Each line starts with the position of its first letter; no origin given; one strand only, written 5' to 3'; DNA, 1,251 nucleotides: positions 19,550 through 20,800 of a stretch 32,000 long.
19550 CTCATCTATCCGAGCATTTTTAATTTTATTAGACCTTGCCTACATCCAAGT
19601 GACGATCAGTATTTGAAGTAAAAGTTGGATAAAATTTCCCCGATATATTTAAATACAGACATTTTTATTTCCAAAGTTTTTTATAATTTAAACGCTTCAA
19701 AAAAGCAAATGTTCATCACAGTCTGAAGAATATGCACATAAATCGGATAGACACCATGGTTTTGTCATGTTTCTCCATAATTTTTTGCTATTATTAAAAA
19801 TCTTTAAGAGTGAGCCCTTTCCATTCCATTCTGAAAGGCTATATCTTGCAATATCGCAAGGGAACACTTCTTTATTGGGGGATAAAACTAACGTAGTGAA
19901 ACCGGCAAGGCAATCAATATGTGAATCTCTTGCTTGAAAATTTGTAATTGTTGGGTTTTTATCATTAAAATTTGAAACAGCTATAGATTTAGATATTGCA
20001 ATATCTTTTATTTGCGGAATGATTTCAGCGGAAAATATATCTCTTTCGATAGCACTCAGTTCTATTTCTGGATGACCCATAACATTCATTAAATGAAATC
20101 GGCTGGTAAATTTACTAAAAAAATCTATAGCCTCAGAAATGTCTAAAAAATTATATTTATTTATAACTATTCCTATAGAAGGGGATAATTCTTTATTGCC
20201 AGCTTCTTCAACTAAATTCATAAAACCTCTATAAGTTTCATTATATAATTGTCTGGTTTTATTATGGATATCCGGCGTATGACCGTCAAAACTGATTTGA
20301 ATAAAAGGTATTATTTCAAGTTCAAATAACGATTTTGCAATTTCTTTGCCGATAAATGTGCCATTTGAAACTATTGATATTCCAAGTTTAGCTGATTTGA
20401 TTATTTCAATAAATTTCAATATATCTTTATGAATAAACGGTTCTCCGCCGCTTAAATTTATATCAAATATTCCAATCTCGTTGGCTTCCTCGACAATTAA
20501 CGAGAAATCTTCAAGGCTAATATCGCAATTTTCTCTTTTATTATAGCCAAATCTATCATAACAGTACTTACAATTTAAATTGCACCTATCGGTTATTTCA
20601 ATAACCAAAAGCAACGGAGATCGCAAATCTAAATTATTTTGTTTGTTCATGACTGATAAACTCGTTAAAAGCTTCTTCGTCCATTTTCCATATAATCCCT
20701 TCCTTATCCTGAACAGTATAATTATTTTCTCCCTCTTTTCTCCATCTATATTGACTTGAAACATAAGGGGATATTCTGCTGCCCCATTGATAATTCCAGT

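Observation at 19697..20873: Radical-SAM enzyme translationally coupled to a Trp/Tyr-rich, cysteine-free 79-aa ORF: candidate undescribed RiPP-like cassette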

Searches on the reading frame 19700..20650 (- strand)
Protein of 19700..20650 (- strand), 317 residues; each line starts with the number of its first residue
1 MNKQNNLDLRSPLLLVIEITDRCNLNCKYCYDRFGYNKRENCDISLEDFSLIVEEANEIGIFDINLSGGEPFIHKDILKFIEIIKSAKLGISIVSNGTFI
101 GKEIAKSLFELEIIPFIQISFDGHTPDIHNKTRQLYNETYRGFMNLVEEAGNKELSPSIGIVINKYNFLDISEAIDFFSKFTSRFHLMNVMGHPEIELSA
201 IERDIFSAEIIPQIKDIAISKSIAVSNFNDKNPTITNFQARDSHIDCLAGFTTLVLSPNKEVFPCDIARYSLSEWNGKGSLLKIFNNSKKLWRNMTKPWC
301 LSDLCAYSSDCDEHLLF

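Call 3: search_protein_families(library=pfam, proteins=[window:19700-20650:-], max_evalue=1)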
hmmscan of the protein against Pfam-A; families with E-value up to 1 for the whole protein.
seq(317 aa): 2 families
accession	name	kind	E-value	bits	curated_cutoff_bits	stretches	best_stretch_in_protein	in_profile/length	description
PF04055.27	Radical_SAM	-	3.4e-20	73.3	29.5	1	17-177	1-165/166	Radical SAM superfamily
PF13353.11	Fer4_12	-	5.4e-09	36.9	22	1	22-126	14-118/137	4Fe-4S single cluster domain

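Call 4: search_protein_families(library=ncbifam, proteins=[window:19700-20650:-], max_evalue=1)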
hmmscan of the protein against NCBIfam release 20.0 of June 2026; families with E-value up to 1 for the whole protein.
seq(317 aa): 99 families (the best 25 are shown)
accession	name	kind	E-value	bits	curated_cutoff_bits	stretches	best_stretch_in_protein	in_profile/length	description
NF050035.1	rSAM_WgK_link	exception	2.5e-26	92.5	650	1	11-185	7-178/367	radical SAM/SPASM peptide maturase WgkB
TIGR04317.1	W_rSAM_matur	equivalog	2.8e-25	89.2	380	1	15-265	6-255/349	tungsten cofactor oxidoreductase radical SAM maturase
TIGR04250.1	SCM_rSAM_ScmE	equivalog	3.7e-25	88.6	400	1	14-174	4-161/358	SynChlorMet cassette radical SAM/SPASM protein ScmE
TIGR02668.1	moaA_archaeal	equivalog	3.2e-23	82.2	325.25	1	15-218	12-214/303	GTP 3',8-cyclase MoaA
NF001199.0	PRK00164.2-1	equivalog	2.2e-22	79.6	231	1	15-203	14-200/308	GTP 3',8-cyclase MoaA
TIGR04251.1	SCM_rSAM_ScmF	equivalog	8.8e-22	78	400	1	18-173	9-164/353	SynChlorMet cassette radical SAM/SPASM protein ScmF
TIGR02109.1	PQQ_syn_pqqE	equivalog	2.2e-20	72.9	381.35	1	10-269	4-261/358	pyrroloquinoline quinone biosynthesis protein PqqE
TIGR03962.1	mycofact_rSAM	equivalog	2.9e-20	72.7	265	1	8-184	7-179/339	mycofactocin radical SAM maturase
TIGR04055.1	rSAM_NirJ2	equivalog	3.4e-20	72.8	500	1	18-291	5-279/326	putative heme d1 biosynthesis radical SAM protein NirJ2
TIGR04303.1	GeoRSP_rSAM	equivalog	5.3e-20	72.2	400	1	9-181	1-167/325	GeoRSP system radical SAM/SPASM protein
NF045574.1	sacti_mat_StsB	exception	8.1e-20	71.1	625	1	18-267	101-340/466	StsB family radical SAM/SPASM domain sactipeptide maturase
TIGR02666.1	moaA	equivalog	3.6e-19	68.9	284.05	1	15-235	12-238/336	GTP 3',8-cyclase MoaA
NF038283.1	viperin_w_prok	equivalog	1e-18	67.5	180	1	19-168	8-167/281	viperin family antiviral radical SAM protein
TIGR04054.1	rSAM_NirJ1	equivalog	1.1e-18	67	650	1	15-182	38-201/387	putative heme d1 biosynthesis radical SAM protein NirJ1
TIGR04546.1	rSAM_ahbC_deAc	equivalog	2.1e-18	66.3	650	1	14-179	40-201/390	12,18-didecarboxysiroheme deacetylase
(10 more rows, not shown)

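Call 6: search_protein_families(library=padloc, proteins=[window:19700-20650:-], max_evalue=0.01)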
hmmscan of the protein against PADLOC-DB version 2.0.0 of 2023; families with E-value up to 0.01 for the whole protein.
seq(317 aa): 3 families
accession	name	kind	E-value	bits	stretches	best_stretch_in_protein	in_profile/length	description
PDLC02903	pVip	-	3.6e-24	83.6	1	17-192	4-176/257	Viperins not associated with kinases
PDLC02904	pVip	-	5e-21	73.4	1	18-176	8-163/262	Viperins associated with kinases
PDLC02905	pVip-kinase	-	9.7e-07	26.4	1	19-170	188-344/474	Viperin-kinase fusion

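Call 9: find_homologous_proteins(query=window:19700-20650:-)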
Query seq(317 aa) (317 aa): 247 proteins with E <= 0.001 among 1672 candidates; the best 120 are listed.
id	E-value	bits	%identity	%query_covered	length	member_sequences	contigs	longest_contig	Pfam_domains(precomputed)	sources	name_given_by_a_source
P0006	4.4e-211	718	100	100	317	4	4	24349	PF04055.28,PF13353.12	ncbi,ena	-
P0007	8.9e-170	582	82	98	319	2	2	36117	PF04055.28,PF13353.12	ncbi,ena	-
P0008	1.3e-147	509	72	98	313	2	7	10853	PF04055.28,PF13353.12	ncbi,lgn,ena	-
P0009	2.4e-103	364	53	94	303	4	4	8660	PF04055.28,PF13353.12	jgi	jgi:MoaA/NifB/PqqE/SkfB family radical SAM enzyme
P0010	1.3e-99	352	52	95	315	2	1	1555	PF04055.28,PF13353.12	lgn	-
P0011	2.7e-94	334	55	94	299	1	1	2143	PF13186.12,PF04055.28,PF13353.12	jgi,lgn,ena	-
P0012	3.2e-94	334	50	93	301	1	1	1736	PF04055.28,PF13353.12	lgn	-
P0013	2.4e-87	311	46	92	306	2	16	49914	PF04055.28,PF13353.12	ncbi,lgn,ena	-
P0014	2.1e-86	308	46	93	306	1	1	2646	PF04055.28,PF13353.12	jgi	jgi:MoaA/NifB/PqqE/SkfB family radical SAM enzyme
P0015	5.0e-86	307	48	93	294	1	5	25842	PF04055.28,PF13353.12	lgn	-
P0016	4.8e-85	304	47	93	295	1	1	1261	PF04055.28,PF13353.12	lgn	-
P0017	1.8e-82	295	47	93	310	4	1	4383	PF04055.28,PF13353.12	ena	-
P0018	4.7e-82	294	46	93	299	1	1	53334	PF04055.28,PF13353.12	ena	-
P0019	6.3e-82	293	45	92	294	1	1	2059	PF04055.28,PF13353.12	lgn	-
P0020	2.9e-81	291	44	93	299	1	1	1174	PF04055.28,PF13353.12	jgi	jgi:MoaA/NifB/PqqE/SkfB family radical SAM enzyme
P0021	1.0e-80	289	44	92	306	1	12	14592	PF04055.28,PF13353.12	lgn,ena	-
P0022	1.9e-78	282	44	93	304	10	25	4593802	PF04055.28,PF13353.12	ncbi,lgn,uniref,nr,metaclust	ncbi:radical SAM/SPASM domain-containing protein [Aeromonas veronii]|uniref:radical SAM protein n=1 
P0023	2.1e-78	282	44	93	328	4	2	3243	PF04055.28,PF13353.12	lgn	-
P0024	2.1e-76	275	45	93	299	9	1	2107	PF04055.28,PF13353.12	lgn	-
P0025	5.0e-74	268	40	92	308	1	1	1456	PF04055.28,PF13353.12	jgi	jgi:MoaA/NifB/PqqE/SkfB family radical SAM enzyme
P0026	1.9e-72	262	51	81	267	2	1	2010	PF04055.28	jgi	jgi:MoaA/NifB/PqqE/SkfB family radical SAM enzyme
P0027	1.6e-69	253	43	92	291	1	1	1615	PF04055.28,PF13353.12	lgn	-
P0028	1.1e-68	250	47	79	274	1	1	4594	PF04055.28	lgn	-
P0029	4.5e-53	199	38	79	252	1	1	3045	PF04055.28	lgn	-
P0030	1.2e-40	158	34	90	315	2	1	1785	PF13186.12,PF04055.28,PF13353.12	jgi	-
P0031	1.8e-39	154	48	51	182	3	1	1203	PF04055.28,PF13353.12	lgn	-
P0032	1.6e-38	151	36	85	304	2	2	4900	PF13186.12,PF04055.28,PF13353.12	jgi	-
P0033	5.5e-38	149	33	90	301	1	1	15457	PF13186.12,PF04055.28,PF13353.12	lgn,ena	-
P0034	4.6e-19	87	30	83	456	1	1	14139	PF13186.12,PF04055.28,PF13353.12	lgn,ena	-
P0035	1.7e-17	82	27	98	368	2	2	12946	PF13186.12,PF04055.28,PF13353.12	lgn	-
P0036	3.4e-16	78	26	90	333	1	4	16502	PF13186.12,PF04055.28,PF13353.12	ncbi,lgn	-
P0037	9.1e-14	70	26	86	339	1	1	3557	PF13186.12,PF04055.28,PF13353.12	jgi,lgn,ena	-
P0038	3.8e-13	68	27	79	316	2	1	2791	PF13186.12,PF04055.28,PF13353.12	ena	-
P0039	2.7e-11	61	31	50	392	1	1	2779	PF04055.28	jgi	jgi:MoaA/NifB/PqqE/SkfB family radical SAM enzyme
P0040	5.6e-11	60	31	49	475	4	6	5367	PF13186.12,PF04055.28,PF05402.19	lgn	-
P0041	5.6e-11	60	25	89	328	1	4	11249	PF13186.12,PF04055.28,PF13353.12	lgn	-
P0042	6.8e-11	60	32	49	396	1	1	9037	PF04055.28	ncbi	-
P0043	9.8e-11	60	24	82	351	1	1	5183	PF13186.12,PF04055.28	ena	-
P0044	1.0e-10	60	31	52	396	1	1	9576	PF04055.28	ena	-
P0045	2.0e-10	59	37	34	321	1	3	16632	PF04055.28,PF13353.12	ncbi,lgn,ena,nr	ncbi:MAG: radical SAM protein [Lachnospiraceae bacterium]|nr:radical SAM protein [Lachnospiraceae ba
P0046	3.0e-10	58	37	38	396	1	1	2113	PF04055.28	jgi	jgi:radical SAM protein with 4Fe4S-binding SPASM domain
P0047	4.5e-10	57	23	91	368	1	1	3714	PF13186.12,PF04055.28,PF13353.12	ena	-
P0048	4.5e-10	57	29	92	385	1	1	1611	PF04055.28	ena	-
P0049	6.7e-10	57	29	50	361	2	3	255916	PF13186.12,PF04055.28,PF13353.12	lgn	-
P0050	2.1e-9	55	23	93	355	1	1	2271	PF13186.12,PF04055.28,PF13353.12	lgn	-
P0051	2.2e-9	55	29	55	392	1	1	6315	PF04055.28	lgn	-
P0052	2.7e-9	55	25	80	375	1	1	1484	PF13186.12,PF04055.28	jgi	-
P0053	3.4e-9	55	28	86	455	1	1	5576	PF23545.2,PF04055.28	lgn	-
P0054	6.3e-9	54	29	54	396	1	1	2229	PF04055.28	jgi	-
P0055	7.3e-9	53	29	68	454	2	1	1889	PF23545.2,PF04055.28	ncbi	-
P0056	1.1e-8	53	29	50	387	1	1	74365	PF04055.28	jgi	jgi:radical SAM protein with 4Fe4S-binding SPASM domain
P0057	1.1e-8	53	27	81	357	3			PF13186.12,PF04055.28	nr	nr:radical SAM protein [Ferrimicrobium acidiphilum]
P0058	1.5e-8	52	26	92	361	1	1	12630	PF13186.12,PF04055.28,PF13353.12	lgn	-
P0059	1.6e-8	52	29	55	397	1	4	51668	PF04055.28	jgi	-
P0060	2.9e-8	52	24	93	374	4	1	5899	PF13186.12,PF04055.28,PF13353.12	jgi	jgi:heme b synthase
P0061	5.0e-8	51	29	50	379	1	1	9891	PF13186.12,PF04055.28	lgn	-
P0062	7.7e-8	50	30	43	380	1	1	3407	PF13186.12,PF04055.28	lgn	-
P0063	9.0e-8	50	29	43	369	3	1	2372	PF13186.12,PF04055.28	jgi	jgi:heme b synthase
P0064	1.1e-7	50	33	38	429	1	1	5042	PF04055.28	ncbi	-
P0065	1.5e-7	49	29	51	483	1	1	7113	PF13186.12,PF04055.28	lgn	-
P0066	1.6e-7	49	35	34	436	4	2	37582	PF13186.12,PF04055.28,PF13353.12,PF09986.16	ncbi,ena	-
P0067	2.0e-7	49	29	52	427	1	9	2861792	PF13186.12,PF04055.28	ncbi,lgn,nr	ncbi:MAG: radical SAM protein [Planctomycetes bacterium]|nr:radical SAM protein [Planctomycetota bac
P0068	2.4e-7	49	33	39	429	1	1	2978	PF23545.2,PF04055.28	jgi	-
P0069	2.5e-7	48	30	36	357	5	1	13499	PF13186.12,PF04055.28,PF13353.12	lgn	-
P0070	2.6e-7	48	30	48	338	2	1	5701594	PF04055.28,PF13353.12,PF06463.19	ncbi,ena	-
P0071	2.7e-7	48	29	55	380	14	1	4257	PF04055.28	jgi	-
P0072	3.1e-7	48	25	59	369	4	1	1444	PF13186.12,PF04055.28,PF13353.12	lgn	-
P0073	3.1e-7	48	24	55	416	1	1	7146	PF13186.12,PF04055.28,PF13353.12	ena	-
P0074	3.2e-7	48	26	53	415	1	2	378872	PF13186.12,PF04055.28,PF13353.12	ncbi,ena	-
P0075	3.7e-7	48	29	55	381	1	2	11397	PF04055.28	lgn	-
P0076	3.8e-7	48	27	46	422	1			PF13186.12,PF04055.28,PF13353.12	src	-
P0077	4.0e-7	48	27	82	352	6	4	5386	PF04055.28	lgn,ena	-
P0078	4.8e-7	48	29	43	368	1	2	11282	PF13186.12,PF04055.28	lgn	-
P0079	4.9e-7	47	34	38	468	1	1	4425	PF23545.2,PF04055.28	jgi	jgi:7,8-dihydro-6-hydroxymethylpterin dimethyltransferase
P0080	5.8e-7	47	23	84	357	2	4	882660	PF13186.12,PF04055.28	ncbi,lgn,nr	ncbi:MAG: radical SAM protein [Anaerolineae bacterium]|nr:radical SAM protein [Anaerolineae bacteriu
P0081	6.1e-7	47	29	55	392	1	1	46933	PF04055.28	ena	-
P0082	6.3e-7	47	23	97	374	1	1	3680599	PF13186.12,PF04055.28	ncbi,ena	-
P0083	6.5e-7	47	25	93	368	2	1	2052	PF13186.12,PF04055.28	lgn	-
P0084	6.7e-7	47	29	43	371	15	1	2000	PF13186.12,PF04055.28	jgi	jgi:heme b synthase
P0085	9.6e-7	47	34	38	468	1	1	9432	PF23545.2,PF04055.28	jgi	jgi:7,8-dihydro-6-hydroxymethylpterin dimethyltransferase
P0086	1.0e-6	46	26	80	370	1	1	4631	PF13186.12,PF04055.28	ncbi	-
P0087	1.0e-6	46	35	36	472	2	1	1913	PF23545.2,PF04055.28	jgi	jgi:uncharacterized radical SAM superfamily Fe-S cluster-containing enzyme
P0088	1.0e-6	46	29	49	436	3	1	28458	PF23545.2,PF04055.28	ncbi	-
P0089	1.1e-6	46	26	54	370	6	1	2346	PF13186.12,PF04055.28,PF13353.12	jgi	jgi:heme b synthase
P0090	1.1e-6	46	28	54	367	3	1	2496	PF13186.12,PF04055.28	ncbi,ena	-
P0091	1.1e-6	46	26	68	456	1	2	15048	PF23545.2,PF04055.28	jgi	jgi:uncharacterized radical SAM superfamily Fe-S cluster-containing enzyme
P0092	1.3e-6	46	24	80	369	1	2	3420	PF13186.12,PF04055.28,PF13353.12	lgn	-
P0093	1.3e-6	46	24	82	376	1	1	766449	PF04055.28,PF13353.12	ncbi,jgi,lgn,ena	ncbi:MAG: radical SAM protein [Candidatus Nanoarchaeia archaeon]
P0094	1.4e-6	46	28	43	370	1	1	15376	PF13186.12,PF04055.28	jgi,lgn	jgi:heme b synthase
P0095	1.4e-6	46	29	43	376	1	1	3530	PF13186.12,PF04055.28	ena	-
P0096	1.5e-6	46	29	43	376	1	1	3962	PF13186.12,PF04055.28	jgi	-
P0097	1.5e-6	46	33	29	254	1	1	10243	PF04055.28,PF13353.12,PF05402.19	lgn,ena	-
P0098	1.6e-6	46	31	39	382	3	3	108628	PF13186.12,PF04055.28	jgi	jgi:AdoMet-dependent heme synthase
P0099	1.6e-6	46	28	45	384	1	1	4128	PF13186.12,PF04055.28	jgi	-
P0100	2.0e-6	46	29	53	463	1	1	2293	PF23545.2,PF04055.28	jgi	jgi:7,8-dihydro-6-hydroxymethylpterin dimethyltransferase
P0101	2.1e-6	45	34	38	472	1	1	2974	PF23545.2,PF04055.28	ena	-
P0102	2.3e-6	45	33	38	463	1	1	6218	PF23545.2,PF04055.28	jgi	jgi:7,8-dihydro-6-hydroxymethylpterin dimethyltransferase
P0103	2.3e-6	45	33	38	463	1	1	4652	PF23545.2,PF04055.28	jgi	jgi:7,8-dihydro-6-hydroxymethylpterin dimethyltransferase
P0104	2.3e-6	45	26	49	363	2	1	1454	PF13186.12,PF04055.28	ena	-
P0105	2.3e-6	45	38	28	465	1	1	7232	PF23545.2,PF04055.28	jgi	jgi:7,8-dihydro-6-hydroxymethylpterin dimethyltransferase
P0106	2.4e-6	45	29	53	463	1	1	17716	PF23545.2,PF04055.28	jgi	jgi:7,8-dihydro-6-hydroxymethylpterin dimethyltransferase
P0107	2.6e-6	45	30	43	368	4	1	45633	PF13186.12,PF04055.28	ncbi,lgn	-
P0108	2.7e-6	45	24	98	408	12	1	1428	PF13186.12,PF04055.28,PF13353.12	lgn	-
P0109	2.7e-6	45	25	54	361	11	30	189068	PF13186.12,PF04055.28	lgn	-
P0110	2.8e-6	45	29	43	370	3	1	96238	PF13186.12,PF04055.28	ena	-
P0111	2.9e-6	45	34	36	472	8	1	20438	PF23545.2,PF04055.28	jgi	jgi:uncharacterized radical SAM superfamily Fe-S cluster-containing enzyme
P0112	3.1e-6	45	24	52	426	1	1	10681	PF13186.12,PF04055.28,PF13353.12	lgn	-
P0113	3.1e-6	45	27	53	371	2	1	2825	PF13186.12,PF04055.28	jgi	-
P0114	3.2e-6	45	29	52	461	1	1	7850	PF23545.2,PF04055.28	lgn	-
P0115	3.5e-6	45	25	80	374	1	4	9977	PF13186.12,PF04055.28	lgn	-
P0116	3.5e-6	45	23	55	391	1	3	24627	PF13186.12,PF04055.28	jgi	jgi:AdoMet-dependent heme synthase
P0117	3.8e-6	45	30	44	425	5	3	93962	PF23545.2,PF04055.28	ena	-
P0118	3.8e-6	45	25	82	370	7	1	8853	PF13186.12,PF04055.28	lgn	-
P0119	4.4e-6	44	30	48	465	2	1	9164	PF23545.2,PF04055.28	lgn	-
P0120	4.4e-6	44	29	43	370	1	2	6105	PF13186.12,PF04055.28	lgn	-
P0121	4.8e-6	44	34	38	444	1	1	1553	PF23545.2,PF04055.28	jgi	jgi:7,8-dihydro-6-hydroxymethylpterin dimethyltransferase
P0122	5.1e-6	44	33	38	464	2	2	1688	PF23545.2,PF04055.28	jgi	-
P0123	5.1e-6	44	34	38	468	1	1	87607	PF23545.2,PF04055.28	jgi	jgi:7,8-dihydro-6-hydroxymethylpterin dimethyltransferase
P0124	5.3e-6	44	26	52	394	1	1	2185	PF13186.12,PF04055.28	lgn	-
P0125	5.5e-6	44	26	55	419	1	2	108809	PF13186.12,PF04055.28,PF13353.12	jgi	jgi:AdoMet-dependent heme synthase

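Call 11: find_encoding_contigs(protein=P0022, flank=6000, max_places=4)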
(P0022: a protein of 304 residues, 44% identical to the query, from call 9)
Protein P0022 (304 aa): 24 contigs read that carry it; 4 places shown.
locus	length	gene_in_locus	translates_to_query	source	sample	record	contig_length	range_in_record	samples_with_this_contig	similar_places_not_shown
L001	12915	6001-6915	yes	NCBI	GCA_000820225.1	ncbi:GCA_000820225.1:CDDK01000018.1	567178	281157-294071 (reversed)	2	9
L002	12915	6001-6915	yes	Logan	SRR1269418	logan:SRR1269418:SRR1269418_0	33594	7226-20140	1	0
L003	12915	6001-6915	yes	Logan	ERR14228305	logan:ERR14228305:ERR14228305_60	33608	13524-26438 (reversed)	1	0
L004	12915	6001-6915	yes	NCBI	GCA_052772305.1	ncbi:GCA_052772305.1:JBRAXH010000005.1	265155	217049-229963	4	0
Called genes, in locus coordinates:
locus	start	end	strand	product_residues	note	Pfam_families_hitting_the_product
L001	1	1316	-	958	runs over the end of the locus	PF04879:Molybdop_Fe4S4, PF00384:Molybdopterin, PF01568:Molydop_binding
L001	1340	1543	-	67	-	-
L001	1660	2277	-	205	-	PF02613:Nitrate_red_del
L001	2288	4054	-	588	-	PF25160:LdpA_Fe-S-bd (faint), PF12837:Fer4_6 (faint), PF14697:Fer4_21 (faint), PF12838:Fer4_7 (weak), PF13183:Fer4_8 (faint), PF13187:Fer4_9 (weak), PF13237:Fer4_10 (weak), PF00037:Fer4 (weak), +1 more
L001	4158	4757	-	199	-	PF11748:DUF3306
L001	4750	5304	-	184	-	PF11749:DUF3305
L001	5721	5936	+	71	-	-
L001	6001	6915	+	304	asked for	PF13353:Fer4_12, PF04055:Radical_SAM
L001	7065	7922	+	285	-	PF02634:FdhD-NarQ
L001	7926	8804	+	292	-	PF12728:HTH_17, PF12727:PBP_like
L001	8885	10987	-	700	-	PF17201:Cache_3-Cache_2, PF17202:sCache_3_3, PF00512:HisKA, PF02518:HATPase_c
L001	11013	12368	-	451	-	PF00072:Response_reg, PF00004:AAA (faint), PF00158:Sigma54_activat, PF13191:AAA_16 (weak), PF14532:Sigma54_activ_2, PF07728:AAA_5 (weak), PF25601:AAA_lid_14, PF02954:HTH_8, +1 more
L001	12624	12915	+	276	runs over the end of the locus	PF12849:PBP_like_2, PF04069:OpuAC (weak), PF13531:SBP_bac_11, PF12727:PBP_like (weak)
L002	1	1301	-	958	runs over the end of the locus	PF04879:Molybdop_Fe4S4, PF00384:Molybdopterin, PF01568:Molydop_binding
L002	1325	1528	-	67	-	-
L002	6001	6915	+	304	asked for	PF13353:Fer4_12, PF04055:Radical_SAM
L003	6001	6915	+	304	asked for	PF13353:Fer4_12, PF04055:Radical_SAM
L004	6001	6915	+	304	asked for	PF13353:Fer4_12, PF04055:Radical_SAM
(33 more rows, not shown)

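Call 12: find_encoding_contigs(protein=P0013, flank=6000, max_places=3)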
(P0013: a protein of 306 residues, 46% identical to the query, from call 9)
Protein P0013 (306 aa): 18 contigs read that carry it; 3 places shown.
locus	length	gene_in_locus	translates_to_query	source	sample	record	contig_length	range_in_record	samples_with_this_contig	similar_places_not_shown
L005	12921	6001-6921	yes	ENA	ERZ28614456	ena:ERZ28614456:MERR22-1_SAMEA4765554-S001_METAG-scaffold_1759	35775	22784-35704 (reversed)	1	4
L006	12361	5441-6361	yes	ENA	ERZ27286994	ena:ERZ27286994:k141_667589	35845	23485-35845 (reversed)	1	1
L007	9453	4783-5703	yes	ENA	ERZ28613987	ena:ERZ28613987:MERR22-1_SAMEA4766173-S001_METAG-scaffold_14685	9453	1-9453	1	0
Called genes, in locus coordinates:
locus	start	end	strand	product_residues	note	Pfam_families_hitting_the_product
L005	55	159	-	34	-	-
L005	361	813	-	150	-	-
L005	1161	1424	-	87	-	-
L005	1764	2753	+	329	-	PF03781:FGE-sulfatase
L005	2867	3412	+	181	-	-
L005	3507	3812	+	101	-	-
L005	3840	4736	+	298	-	PF23023:Anti-Pycsar_Apyc1, PF00753:Lactamase_B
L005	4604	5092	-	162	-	-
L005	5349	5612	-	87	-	-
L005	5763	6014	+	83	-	-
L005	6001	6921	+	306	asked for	PF04055:Radical_SAM, PF13353:Fer4_12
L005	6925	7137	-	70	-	-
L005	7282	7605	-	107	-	-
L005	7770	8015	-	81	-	PF01541:GIY-YIG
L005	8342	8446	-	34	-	-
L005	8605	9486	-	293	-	-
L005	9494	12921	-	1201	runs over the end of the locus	-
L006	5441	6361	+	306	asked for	PF04055:Radical_SAM, PF13353:Fer4_12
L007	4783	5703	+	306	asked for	PF04055:Radical_SAM, PF13353:Fer4_12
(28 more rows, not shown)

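Call 15: find_encoding_contigs(protein=P0018, flank=6000, max_places=2)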
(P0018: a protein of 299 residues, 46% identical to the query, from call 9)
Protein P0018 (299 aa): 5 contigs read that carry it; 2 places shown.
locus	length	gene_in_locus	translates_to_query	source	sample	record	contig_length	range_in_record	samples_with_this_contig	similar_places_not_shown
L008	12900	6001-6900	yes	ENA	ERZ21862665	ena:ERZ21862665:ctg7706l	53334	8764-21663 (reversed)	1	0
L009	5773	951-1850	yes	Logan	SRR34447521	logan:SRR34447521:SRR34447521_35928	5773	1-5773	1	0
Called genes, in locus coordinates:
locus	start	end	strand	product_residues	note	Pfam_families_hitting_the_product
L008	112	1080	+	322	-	PF00512:HisKA, PF02518:HATPase_c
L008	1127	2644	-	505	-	PF13581:HATPase_c_2, PF00583:Acetyltransf_1 (weak)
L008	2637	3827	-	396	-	PF07690:MFS_1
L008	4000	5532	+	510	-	PF13541:ChlI, PF00493:MCM (faint), PF01078:Mg_chelatase, PF07728:AAA_5 (weak), PF13335:Mg_chelatase_C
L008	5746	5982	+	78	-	-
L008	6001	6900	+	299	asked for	PF04055:Radical_SAM, PF13353:Fer4_12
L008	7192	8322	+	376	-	PF06050:HGD-D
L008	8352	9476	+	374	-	PF13379:NMT1_2, PF09084:NMT1 (faint)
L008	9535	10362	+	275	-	PF00528:BPD_transp_1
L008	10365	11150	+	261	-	PF00005:ABC_tran, PF13304:AAA_21 (faint)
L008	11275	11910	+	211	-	PF01810:LysE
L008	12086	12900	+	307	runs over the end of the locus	PF13489:Methyltransf_23, PF07021:MetW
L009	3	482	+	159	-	?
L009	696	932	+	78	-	-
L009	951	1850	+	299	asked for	PF04055:Radical_SAM, PF13353:Fer4_12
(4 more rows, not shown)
